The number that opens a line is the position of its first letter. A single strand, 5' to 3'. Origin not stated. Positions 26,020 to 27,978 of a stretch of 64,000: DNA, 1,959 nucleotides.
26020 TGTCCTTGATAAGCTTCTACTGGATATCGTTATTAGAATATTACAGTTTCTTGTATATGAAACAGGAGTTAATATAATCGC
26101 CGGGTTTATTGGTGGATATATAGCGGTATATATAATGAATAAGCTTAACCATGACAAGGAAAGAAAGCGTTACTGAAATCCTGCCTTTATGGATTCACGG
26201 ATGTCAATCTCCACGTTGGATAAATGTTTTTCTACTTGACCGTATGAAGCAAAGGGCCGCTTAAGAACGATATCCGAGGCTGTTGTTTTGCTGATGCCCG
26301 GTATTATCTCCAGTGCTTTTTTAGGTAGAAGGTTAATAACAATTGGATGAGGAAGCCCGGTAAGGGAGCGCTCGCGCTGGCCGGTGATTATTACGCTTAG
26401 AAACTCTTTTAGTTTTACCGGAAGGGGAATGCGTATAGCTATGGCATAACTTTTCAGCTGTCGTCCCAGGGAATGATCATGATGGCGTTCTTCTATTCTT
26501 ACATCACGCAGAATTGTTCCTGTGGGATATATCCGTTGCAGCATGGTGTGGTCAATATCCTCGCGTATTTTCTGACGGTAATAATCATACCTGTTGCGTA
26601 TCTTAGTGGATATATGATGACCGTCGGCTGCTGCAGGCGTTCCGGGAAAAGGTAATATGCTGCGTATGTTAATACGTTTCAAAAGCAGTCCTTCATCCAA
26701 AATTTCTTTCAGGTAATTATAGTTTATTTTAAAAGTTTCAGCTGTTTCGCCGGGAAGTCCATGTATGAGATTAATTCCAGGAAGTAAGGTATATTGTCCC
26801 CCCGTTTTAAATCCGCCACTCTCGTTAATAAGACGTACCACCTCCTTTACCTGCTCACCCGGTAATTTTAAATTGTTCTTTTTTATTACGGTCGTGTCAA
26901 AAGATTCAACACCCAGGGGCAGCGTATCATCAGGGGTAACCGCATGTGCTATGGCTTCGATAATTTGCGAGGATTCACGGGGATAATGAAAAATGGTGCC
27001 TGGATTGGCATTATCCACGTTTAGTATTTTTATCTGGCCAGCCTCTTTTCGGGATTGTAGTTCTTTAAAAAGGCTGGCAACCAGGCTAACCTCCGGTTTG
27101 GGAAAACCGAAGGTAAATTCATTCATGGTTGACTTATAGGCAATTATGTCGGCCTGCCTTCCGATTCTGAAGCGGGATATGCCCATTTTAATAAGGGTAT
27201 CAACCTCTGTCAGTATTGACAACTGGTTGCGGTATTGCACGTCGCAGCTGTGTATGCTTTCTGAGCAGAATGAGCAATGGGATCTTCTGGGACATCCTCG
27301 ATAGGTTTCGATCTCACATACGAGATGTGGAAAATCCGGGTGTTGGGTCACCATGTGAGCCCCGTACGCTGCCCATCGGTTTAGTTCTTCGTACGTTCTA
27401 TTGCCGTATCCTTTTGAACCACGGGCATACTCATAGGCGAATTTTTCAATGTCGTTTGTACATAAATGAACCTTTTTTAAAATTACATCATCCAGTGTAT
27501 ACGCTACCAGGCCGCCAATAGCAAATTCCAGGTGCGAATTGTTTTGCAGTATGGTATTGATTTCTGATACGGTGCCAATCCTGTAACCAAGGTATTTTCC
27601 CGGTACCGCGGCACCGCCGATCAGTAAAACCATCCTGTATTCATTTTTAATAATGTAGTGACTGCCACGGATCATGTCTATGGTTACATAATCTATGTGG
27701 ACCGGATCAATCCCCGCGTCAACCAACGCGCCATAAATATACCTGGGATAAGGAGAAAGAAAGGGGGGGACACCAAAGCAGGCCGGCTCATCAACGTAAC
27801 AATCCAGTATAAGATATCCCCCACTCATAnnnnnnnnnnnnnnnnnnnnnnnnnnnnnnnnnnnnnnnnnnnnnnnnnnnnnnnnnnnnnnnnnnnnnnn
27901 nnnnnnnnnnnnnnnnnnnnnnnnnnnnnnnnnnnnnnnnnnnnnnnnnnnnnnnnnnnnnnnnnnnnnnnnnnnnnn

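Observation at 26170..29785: Operon of tandem YfbR-like HD nucleotidase, YqeK-like HD hydrolase and an atypical radical SAM protein with HhH DNA-binding tail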

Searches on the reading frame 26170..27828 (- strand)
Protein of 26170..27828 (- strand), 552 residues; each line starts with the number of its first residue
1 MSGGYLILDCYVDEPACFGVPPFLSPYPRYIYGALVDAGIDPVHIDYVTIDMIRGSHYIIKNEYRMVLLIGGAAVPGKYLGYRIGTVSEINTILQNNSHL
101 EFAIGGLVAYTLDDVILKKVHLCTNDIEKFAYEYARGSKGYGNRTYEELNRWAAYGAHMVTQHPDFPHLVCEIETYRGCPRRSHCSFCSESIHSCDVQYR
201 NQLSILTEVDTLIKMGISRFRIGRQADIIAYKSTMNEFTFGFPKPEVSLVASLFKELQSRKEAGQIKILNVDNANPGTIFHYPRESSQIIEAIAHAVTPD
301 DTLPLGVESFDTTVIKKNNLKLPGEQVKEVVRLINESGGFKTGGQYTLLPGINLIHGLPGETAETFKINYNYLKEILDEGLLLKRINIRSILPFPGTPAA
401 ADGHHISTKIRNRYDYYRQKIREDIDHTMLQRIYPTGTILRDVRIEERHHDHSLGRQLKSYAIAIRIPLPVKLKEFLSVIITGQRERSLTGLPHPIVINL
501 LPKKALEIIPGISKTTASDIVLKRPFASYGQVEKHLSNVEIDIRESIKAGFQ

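Call 3: search_protein_families(library=pfam, proteins=[window:26170-27828:-], max_evalue=0.1)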
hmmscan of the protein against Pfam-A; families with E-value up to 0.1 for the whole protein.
window:26170-27828:- (552 aa): 1 family
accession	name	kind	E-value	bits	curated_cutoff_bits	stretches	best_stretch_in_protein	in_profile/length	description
PF04055.27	Radical_SAM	-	3e-08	34.5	29.5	1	173-354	1-156/166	Radical SAM superfamily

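Call 4: search_protein_families(library=ncbifam, proteins=[window:26170-27828:-], max_evalue=0.1)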
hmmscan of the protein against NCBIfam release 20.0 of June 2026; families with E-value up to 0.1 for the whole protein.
window:26170-27828:- (552 aa): 10 families
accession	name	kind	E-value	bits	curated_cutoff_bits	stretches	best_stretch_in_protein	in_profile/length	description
TIGR04013.1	B12_SAM_MJ_1487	hypoth_equivalog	6.3e-08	31.9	251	1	160-403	138-357/382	TIGR04013 family B12-binding domain/radical SAM domain-containing protein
TIGR04014.1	B12_SAM_MJ_0865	equivalog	9.3e-06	24.7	360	1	173-237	163-227/434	methyl-coenzyme M reductase glutamine C-methyltransferase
TIGR01578.1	MiaB-like-B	hypoth_equivalog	1.9e-05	23.6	314.7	1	303-491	246-418/421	tRNA (N(6)-L-threonylcarbamoyladenosine(37)-C(2))-methylthiotransferase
TIGR00089.1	TIGR00089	subfamily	2.4e-05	23.3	251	1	88-491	57-429/429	MiaB/RimO family radical SAM methylthiotransferase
NF010916.0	PRK14336.1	equivalog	0.00091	18.1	606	1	167-465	122-385/418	tRNA (N6-isopentenyl adenosine(37)-C2)-methylthiotransferase MiaB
TIGR03904.1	SAM_YgiQ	equivalog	0.001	17.7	462.35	1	171-215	295-338/558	YgiQ family radical SAM protein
TIGR04295.1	B12_rSAM_oligo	hypoth_equivalog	0.0011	17.8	400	1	170-218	200-246/422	TIGR04295 family B12-binding domain-containing radical SAM protein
NF033712.0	B12_rSAM_KedN5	subfamily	0.0076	14.5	700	0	158-188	183-211/624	KedN5 family methylcobalamin-dependent radical SAM C-methyltransferase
TIGR04479.1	bcpD_PhpK_rSAM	subfamily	0.0083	14.5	600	0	164-217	235-287/504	PhpK family radical SAM P-methyltransferase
TIGR01125.1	TIGR01125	equivalog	0.02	14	356.95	1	178-453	145-385/432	30S ribosomal protein S12 methylthiotransferase RimO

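Call 5: find_homologous_proteins(query=window:26170-27828:-)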
Query window:26170-27828:- (552 aa): 2525 proteins with E <= 0.001 among 8000 candidates; the best 120 are listed.
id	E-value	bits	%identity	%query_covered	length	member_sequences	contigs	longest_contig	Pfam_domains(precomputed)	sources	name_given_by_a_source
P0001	0.0e+0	1266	100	100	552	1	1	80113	PF04055.28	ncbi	-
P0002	0.0e+0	1124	88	100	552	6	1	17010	PF04055.28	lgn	-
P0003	4.4e-274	928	78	94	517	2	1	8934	PF04055.28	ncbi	-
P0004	5.0e-268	908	70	100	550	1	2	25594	PF04055.28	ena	-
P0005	2.2e-266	903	70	100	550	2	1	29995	PF04055.28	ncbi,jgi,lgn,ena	-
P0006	4.9e-200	684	56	100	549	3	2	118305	PF04055.28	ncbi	-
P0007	1.8e-199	682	57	100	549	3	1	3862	PF04055.28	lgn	-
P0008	2.0e-199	682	55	99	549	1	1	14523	PF04055.28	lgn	-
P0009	2.9e-199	681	56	100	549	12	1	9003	PF04055.28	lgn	-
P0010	7.7e-197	673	55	98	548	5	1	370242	PF04055.28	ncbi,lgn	-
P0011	2.2e-196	672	56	99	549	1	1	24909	PF04055.28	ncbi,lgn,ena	-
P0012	3.6e-195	668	56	98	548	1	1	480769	PF04055.28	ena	-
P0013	1.8e-194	665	57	96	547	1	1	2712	PF04055.28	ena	-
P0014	3.2e-194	665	54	99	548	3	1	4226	PF04055.28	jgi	jgi:radical SAM superfamily enzyme with C-terminal helix-hairpin-helix motif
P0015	3.6e-194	665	55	100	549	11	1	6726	PF04055.28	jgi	-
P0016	5.0e-194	664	54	99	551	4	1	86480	PF04055.28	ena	-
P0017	2.0e-193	662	55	100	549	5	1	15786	PF04055.28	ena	-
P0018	2.6e-193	662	55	99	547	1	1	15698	PF04055.28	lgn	-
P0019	3.1e-193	661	54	96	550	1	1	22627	PF04055.28,PF12836.14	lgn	-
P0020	7.1e-193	660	54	100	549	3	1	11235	PF04055.28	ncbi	ncbi:MAG: radical SAM protein [Spirochaetota bacterium]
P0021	1.2e-192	660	55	100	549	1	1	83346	PF04055.28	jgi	jgi:radical SAM superfamily enzyme with C-terminal helix-hairpin-helix motif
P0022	1.7e-192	659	55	98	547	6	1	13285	PF04055.28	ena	-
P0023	9.8e-192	656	56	100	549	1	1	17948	PF04055.28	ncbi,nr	ncbi:MAG: radical SAM protein [Spirochaetes bacterium]|nr:radical SAM protein [Spirochaetota bacteri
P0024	1.3e-191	656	54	98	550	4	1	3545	PF04055.28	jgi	-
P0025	1.6e-191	656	53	99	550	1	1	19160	PF04055.28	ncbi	-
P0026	2.1e-191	655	55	98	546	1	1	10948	PF04055.28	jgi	jgi:radical SAM superfamily enzyme with C-terminal helix-hairpin-helix motif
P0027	3.0e-191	655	54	97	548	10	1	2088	PF04055.28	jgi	jgi:radical SAM superfamily enzyme with C-terminal helix-hairpin-helix motif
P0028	9.5e-191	653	55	98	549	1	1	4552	PF04055.28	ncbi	-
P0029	4.3e-190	651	55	95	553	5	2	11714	PF04055.28,PF12836.14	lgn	-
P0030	4.6e-190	651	53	99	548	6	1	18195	PF04055.28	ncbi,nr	ncbi:MAG TPA: radical SAM protein [Spirochaetota bacterium]|nr:radical SAM protein [Spirochaetota ba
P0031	5.2e-190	651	54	100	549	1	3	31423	PF04055.28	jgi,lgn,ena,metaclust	metaclust:\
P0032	5.7e-190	651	53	99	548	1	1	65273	PF04055.28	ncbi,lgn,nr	ncbi:MAG: radical SAM protein [Spirochaetes bacterium]|nr:radical SAM protein [Spirochaetota bacteri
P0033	8.0e-190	650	55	97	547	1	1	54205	PF04055.28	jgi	jgi:radical SAM superfamily enzyme with C-terminal helix-hairpin-helix motif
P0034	2.3e-189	649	55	98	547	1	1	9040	PF04055.28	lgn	-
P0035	4.0e-189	648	54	99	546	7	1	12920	PF04055.28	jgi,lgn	-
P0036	6.1e-189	647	55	96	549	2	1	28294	PF04055.28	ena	-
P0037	2.5e-188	645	53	100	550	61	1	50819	PF04055.28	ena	-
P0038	3.2e-188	645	55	97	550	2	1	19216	PF04055.28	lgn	-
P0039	4.8e-188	644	53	99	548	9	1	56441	PF04055.28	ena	-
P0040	8.8e-188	643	52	100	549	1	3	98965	PF04055.28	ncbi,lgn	-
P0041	1.5e-187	643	54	96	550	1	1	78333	PF04055.28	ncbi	-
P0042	1.5e-187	643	53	98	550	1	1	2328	PF04055.28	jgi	-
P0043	2.0e-187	642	55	95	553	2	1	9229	PF04055.28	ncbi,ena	-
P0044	2.1e-187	642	57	95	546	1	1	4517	PF04055.28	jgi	jgi:radical SAM superfamily enzyme with C-terminal helix-hairpin-helix motif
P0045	5.7e-187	641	54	97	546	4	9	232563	PF04055.28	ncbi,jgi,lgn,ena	-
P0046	7.0e-187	640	56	96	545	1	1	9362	PF04055.28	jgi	jgi:radical SAM superfamily enzyme with C-terminal helix-hairpin-helix motif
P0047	7.3e-187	640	52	98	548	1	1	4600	PF04055.28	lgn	-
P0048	3.2e-186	638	54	98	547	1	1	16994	PF04055.28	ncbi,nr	ncbi:MAG: radical SAM protein [bacterium]|nr:radical SAM protein [bacterium]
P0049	3.3e-186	638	51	99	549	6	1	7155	PF04055.28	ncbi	-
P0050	6.0e-186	637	54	98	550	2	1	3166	PF04055.28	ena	-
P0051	6.5e-186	637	52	98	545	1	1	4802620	PF04055.28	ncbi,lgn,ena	-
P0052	7.8e-186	637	54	98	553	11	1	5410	PF04055.28,PF12836.14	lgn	-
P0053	8.9e-186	637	53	98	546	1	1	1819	PF04055.28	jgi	jgi:radical SAM superfamily enzyme with C-terminal helix-hairpin-helix motif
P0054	9.2e-186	637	51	97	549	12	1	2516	PF04055.28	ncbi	-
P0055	1.9e-185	636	52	97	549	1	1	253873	PF04055.28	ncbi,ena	-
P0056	2.4e-185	635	53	99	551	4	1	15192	PF04055.28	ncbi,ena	-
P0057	2.5e-185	635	51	97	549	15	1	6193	PF04055.28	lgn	-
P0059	4.4e-185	635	52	99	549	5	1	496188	PF04055.28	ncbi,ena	-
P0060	8.7e-185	634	51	98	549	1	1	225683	PF04055.28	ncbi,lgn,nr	ncbi:MAG TPA: radical SAM protein [Spirochaetota bacterium]|nr:radical SAM protein [Spirochaetota ba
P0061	1.4e-184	633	52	99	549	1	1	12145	PF04055.28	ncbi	-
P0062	1.6e-184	633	52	98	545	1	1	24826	PF04055.28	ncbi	-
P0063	2.7e-184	632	52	97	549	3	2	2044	PF04055.28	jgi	-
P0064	4.1e-184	631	53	99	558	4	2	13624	PF04055.28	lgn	-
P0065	4.6e-184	631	53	98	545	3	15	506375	PF04055.28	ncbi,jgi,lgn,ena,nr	ncbi:MAG TPA: radical SAM protein [Spirochaetota bacterium]|nr:radical SAM protein [Spirochaetota ba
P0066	5.2e-184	631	54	96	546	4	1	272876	PF04055.28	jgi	jgi:radical SAM superfamily enzyme with C-terminal helix-hairpin-helix motif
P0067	5.4e-184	631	52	98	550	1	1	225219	PF04055.28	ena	-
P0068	5.5e-184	631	54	96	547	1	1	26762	PF04055.28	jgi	jgi:radical SAM superfamily enzyme with C-terminal helix-hairpin-helix motif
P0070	8.7e-184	630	53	99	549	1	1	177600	PF04055.28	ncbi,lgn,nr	ncbi:MAG: radical SAM protein [Spirochaetes bacterium]|nr:MAG: radical SAM protein [Spirochaetota ba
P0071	1.5e-183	629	52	98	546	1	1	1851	PF04055.28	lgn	-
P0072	3.8e-183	628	53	98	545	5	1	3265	PF04055.28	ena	-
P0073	4.2e-183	628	52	97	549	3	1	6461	PF04055.28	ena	-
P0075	8.1e-183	627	52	98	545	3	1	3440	PF04055.28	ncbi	-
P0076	1.2e-182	626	54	96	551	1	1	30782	PF04055.28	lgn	-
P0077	1.5e-182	626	53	98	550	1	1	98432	PF04055.28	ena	-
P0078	1.5e-182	626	55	96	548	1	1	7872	PF04055.28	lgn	-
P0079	1.5e-182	626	52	98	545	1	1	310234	PF04055.28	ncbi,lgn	-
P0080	1.6e-182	626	55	95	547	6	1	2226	PF04055.28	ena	-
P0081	2.1e-182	626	51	99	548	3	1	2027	PF04055.28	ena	-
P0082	2.7e-182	625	52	99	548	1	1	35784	PF04055.28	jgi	-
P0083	2.7e-182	625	53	95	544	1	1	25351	PF04055.28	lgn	-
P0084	3.2e-182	625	52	98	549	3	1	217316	PF04055.28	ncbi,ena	-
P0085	3.2e-182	625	53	97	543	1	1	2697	PF04055.28,PF12836.14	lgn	-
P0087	4.8e-182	625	52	97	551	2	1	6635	PF04055.28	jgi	jgi:radical SAM superfamily enzyme with C-terminal helix-hairpin-helix motif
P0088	5.0e-182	624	51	98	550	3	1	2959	PF04055.28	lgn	-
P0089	5.7e-182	624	51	99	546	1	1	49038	PF04055.28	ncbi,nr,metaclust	ncbi:MAG: hypothetical protein A2176_05680 [Spirochaetes bacterium RBG_13_51_14]|nr:MAG: hypothetica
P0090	8.5e-182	624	52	96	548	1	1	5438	PF04055.28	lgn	-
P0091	9.0e-182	624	52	99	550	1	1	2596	PF04055.28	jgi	jgi:radical SAM superfamily enzyme with C-terminal helix-hairpin-helix motif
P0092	1.3e-181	623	51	99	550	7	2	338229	PF04055.28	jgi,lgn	jgi:radical SAM superfamily enzyme with C-terminal helix-hairpin-helix motif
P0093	2.3e-181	622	52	99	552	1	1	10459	PF04055.28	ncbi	-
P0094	3.2e-181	622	52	99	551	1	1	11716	PF04055.28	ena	-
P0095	3.6e-181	622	52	100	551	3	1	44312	PF04055.28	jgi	-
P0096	4.1e-181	621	51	99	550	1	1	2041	PF04055.28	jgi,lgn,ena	-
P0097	6.9e-181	621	52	98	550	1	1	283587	PF04055.28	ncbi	-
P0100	1.6e-180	619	51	98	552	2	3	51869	PF04055.28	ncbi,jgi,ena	-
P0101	3.0e-180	619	51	98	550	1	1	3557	PF04055.28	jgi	-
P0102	3.3e-180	618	51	99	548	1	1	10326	PF04055.28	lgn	-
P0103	3.6e-180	618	52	98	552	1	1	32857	PF04055.28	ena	-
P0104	3.9e-180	618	52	98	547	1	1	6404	PF04055.28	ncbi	-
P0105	4.0e-180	618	52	99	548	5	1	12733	PF04055.28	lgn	-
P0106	4.8e-180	618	51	98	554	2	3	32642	PF04055.28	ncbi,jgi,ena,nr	ncbi:MAG TPA: radical SAM protein [Spirochaetota bacterium]|nr:radical SAM protein [Spirochaetota ba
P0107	4.9e-180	618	51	99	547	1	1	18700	PF04055.28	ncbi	ncbi:radical SAM protein [Spirochaetota bacterium]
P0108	5.9e-180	618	52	97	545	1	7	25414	PF04055.28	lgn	-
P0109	9.5e-180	617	52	97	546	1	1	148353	PF04055.28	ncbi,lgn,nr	ncbi:MAG: radical SAM protein [Spirochaetes bacterium]|nr:radical SAM protein [Spirochaetota bacteri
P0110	1.4e-179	616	53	96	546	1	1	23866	PF04055.28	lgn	-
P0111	2.9e-179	615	52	98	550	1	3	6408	PF04055.28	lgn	-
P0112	4.0e-179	615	51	98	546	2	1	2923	PF04055.28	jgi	jgi:radical SAM superfamily enzyme with C-terminal helix-hairpin-helix motif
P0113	5.0e-179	615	51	98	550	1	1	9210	PF04055.28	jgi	-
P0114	5.2e-179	614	51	100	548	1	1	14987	PF04055.28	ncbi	-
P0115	5.6e-179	614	52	98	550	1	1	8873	PF04055.28,PF12836.14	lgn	-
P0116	7.3e-179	614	52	98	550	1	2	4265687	PF04055.28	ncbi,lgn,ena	-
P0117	7.4e-179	614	52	98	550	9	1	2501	PF04055.28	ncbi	-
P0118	1.1e-178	613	51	98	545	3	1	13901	PF04055.28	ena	-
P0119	2.0e-178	613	51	99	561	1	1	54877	PF04055.28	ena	-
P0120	3.4e-178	612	51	98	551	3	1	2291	PF04055.28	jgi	-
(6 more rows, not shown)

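Call 6: search_solved_structures(query=window:26170-27828:-, max_evalue=1, show_alignments=2)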
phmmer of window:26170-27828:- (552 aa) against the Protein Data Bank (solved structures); distinct sequences matched with E-value up to 1: 2.
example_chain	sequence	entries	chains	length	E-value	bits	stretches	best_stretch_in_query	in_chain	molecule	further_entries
6l4u_2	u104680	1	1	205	0.57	11.9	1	22-75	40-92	Fucoxanthin chlorophyll a/c-binding protein Lhcr8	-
5joj_A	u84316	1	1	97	0.79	11.4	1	301-368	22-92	Plastin-2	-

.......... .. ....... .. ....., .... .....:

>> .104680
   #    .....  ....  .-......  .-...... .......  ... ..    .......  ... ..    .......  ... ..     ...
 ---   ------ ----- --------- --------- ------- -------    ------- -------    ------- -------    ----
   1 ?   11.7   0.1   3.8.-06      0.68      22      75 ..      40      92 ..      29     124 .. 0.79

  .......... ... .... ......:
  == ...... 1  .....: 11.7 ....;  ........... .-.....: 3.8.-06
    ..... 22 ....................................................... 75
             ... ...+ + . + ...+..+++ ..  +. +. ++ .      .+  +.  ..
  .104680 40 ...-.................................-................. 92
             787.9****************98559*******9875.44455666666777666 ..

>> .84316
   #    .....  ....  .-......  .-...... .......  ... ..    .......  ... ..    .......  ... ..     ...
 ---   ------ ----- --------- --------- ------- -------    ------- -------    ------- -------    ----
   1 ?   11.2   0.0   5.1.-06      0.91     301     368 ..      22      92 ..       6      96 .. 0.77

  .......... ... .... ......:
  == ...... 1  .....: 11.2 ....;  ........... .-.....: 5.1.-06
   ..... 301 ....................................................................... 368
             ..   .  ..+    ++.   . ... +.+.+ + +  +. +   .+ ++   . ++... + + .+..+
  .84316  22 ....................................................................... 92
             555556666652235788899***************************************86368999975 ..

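Call 7: find_encoding_contigs(protein=P0001, flank=10000, max_places=3)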
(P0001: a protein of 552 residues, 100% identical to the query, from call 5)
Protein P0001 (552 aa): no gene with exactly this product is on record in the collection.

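Call 8: find_encoding_contigs(protein=P0051, flank=8000, max_places=3)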
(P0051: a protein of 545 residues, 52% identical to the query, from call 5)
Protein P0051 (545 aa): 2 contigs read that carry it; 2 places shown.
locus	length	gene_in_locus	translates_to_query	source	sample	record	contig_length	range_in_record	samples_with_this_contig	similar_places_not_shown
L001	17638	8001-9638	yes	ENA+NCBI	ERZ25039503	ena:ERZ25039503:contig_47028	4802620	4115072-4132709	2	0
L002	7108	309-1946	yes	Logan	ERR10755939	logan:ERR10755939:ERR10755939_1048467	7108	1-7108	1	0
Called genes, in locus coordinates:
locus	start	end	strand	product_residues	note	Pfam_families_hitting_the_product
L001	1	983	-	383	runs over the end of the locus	PF00465:Fe-ADH, PF13685:Fe-ADH_2, PF25137:ADH_Fe_C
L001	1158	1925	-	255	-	PF01012:ETF, PF00766:ETF_alpha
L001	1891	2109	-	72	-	PF01012:ETF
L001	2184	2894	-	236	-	PF01012:ETF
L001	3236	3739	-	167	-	PF00587:tRNA-synt_2b, PF03129:HGTP_anticodon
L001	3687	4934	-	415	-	PF00587:tRNA-synt_2b, PF04073:tRNA_edit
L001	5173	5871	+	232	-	PF21778:DUF6873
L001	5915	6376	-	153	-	-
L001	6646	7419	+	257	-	PF01887:SAM_HAT_N, PF20257:SAM_HAT_C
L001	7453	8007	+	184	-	PF01966:HD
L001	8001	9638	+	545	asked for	PF04055:Radical_SAM (weak)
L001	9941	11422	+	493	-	PF16130:DUF4842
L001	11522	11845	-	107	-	-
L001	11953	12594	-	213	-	PF01300:Sua5_yciO_yrdC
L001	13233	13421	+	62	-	PF22544:HYDIN_VesB_CFA65-like_Ig (weak), PF07610:DUF1573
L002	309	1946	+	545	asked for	PF04055:Radical_SAM (weak)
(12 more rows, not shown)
